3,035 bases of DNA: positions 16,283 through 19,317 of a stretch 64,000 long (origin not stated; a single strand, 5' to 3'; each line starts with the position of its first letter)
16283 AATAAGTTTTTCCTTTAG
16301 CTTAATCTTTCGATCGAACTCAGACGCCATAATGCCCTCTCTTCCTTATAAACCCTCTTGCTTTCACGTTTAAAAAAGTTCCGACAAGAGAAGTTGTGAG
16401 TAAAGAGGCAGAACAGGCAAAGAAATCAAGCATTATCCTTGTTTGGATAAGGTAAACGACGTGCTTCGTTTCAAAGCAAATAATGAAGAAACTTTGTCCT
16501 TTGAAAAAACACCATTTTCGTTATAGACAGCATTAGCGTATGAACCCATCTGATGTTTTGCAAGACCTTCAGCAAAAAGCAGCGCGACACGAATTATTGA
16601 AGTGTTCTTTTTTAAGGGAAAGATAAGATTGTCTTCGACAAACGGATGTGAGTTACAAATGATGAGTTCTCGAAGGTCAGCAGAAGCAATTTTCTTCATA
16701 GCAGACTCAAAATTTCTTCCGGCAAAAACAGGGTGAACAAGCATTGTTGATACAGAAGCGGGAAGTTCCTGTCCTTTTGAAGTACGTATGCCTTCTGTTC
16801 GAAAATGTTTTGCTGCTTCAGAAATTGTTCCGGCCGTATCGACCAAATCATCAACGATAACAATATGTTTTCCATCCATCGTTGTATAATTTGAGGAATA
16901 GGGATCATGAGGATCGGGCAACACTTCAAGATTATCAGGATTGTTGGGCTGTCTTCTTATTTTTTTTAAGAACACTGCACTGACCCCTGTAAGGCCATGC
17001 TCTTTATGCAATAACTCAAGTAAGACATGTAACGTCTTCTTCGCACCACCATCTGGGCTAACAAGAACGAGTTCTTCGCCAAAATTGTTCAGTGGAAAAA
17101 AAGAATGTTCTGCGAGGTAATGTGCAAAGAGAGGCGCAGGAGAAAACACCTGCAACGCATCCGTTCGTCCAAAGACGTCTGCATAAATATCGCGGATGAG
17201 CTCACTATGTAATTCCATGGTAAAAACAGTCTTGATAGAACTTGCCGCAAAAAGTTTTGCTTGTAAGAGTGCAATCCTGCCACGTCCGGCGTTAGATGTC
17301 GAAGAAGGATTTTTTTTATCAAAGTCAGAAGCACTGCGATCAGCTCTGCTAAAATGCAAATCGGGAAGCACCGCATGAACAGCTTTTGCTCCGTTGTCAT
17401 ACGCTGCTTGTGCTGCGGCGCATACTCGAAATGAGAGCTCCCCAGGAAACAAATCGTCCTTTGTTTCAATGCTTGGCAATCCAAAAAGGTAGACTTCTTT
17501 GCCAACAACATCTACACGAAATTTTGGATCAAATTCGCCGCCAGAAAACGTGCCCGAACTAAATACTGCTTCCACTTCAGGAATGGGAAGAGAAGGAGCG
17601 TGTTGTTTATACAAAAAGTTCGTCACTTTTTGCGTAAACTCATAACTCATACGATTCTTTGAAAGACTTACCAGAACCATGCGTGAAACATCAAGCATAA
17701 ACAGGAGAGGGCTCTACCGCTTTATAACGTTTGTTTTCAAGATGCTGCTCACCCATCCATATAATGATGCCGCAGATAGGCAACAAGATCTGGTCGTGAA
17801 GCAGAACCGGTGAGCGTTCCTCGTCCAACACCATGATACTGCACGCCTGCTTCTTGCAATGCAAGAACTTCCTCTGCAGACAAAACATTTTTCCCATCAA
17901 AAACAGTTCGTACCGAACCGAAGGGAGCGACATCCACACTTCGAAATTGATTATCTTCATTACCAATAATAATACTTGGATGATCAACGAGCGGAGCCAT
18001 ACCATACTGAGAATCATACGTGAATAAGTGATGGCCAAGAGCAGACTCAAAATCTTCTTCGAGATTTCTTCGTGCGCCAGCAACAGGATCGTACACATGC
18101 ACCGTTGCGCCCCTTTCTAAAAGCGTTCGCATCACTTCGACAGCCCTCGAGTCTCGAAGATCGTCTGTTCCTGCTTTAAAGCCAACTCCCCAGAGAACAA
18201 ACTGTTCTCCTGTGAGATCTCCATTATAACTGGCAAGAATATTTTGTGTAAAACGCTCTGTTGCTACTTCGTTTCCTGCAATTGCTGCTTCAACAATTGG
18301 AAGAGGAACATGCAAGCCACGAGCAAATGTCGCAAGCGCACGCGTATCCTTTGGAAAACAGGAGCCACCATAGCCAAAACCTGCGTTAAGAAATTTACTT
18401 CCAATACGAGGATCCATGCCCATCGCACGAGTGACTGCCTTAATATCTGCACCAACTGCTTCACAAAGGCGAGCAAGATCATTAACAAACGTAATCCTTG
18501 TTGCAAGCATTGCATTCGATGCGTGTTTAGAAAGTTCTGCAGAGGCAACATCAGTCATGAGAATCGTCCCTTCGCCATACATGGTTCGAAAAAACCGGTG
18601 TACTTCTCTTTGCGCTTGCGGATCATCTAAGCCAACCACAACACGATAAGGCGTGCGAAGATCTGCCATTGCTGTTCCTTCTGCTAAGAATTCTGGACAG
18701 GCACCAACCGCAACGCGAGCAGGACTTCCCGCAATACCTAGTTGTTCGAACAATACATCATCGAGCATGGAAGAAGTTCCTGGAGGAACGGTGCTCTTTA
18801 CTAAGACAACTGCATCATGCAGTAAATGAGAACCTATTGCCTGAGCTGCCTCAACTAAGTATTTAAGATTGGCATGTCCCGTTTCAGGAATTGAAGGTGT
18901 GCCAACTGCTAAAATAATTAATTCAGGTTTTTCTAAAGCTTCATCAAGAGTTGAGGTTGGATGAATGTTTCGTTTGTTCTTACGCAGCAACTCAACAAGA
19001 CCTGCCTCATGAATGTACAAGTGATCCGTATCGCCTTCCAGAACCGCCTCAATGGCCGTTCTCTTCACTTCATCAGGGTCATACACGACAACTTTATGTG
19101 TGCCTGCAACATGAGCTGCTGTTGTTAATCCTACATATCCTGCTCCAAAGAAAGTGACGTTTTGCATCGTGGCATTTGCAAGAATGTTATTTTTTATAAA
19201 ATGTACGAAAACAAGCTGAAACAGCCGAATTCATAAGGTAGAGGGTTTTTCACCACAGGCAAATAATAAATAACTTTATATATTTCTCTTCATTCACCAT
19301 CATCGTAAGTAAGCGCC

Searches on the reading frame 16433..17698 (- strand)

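Call 62: search_protein_families(library=pfam, proteins=[window:16433-17698:-], max_evalue=0.0001)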
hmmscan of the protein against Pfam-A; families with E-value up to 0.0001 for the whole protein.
window:16433-17698:- (421 aa): 1 family
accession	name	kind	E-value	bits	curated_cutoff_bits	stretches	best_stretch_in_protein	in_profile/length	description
PF00156.33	Pribosyltran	-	2.4e-09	37.2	26.3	1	206-304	27-115/158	Phosphoribosyl transferase domain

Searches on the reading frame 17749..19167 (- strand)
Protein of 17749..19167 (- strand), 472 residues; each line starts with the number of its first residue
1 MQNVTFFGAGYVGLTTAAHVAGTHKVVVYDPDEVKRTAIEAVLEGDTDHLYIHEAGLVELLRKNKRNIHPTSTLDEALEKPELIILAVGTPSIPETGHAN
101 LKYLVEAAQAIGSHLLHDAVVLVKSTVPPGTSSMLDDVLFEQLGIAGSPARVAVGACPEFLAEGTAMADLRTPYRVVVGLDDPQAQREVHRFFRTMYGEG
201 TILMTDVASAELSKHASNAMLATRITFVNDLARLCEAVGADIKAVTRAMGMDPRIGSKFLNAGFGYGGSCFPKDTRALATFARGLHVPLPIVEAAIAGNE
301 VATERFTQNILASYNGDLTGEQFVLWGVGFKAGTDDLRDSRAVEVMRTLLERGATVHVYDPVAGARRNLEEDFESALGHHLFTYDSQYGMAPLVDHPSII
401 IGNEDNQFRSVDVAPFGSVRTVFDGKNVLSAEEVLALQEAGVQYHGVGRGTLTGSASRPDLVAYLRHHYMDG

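Call 62: search_protein_families(library=pfam, proteins=[window:17749-19167:-], max_evalue=0.0001)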
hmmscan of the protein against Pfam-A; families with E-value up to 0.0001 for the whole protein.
window:17749-19167:- (472 aa): 3 families
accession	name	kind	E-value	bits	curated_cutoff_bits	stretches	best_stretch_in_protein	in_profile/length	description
PF03721.20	UDPG_MGDP_dh_N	-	1.7e-37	129.3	27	1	3-188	2-183/187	UDP-glucose/GDP-mannose dehydrogenase family, NAD binding domain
PF00984.24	UDPG_MGDP_dh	-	1.2e-34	118.7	25.4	1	209-300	2-93/94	UDP-glucose/GDP-mannose dehydrogenase family, central domain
PF03720.21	UDPG_MGDP_dh_C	-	3.1e-17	63.3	30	1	325-430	2-102/103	UDP-glucose/GDP-mannose dehydrogenase family, UDP binding domain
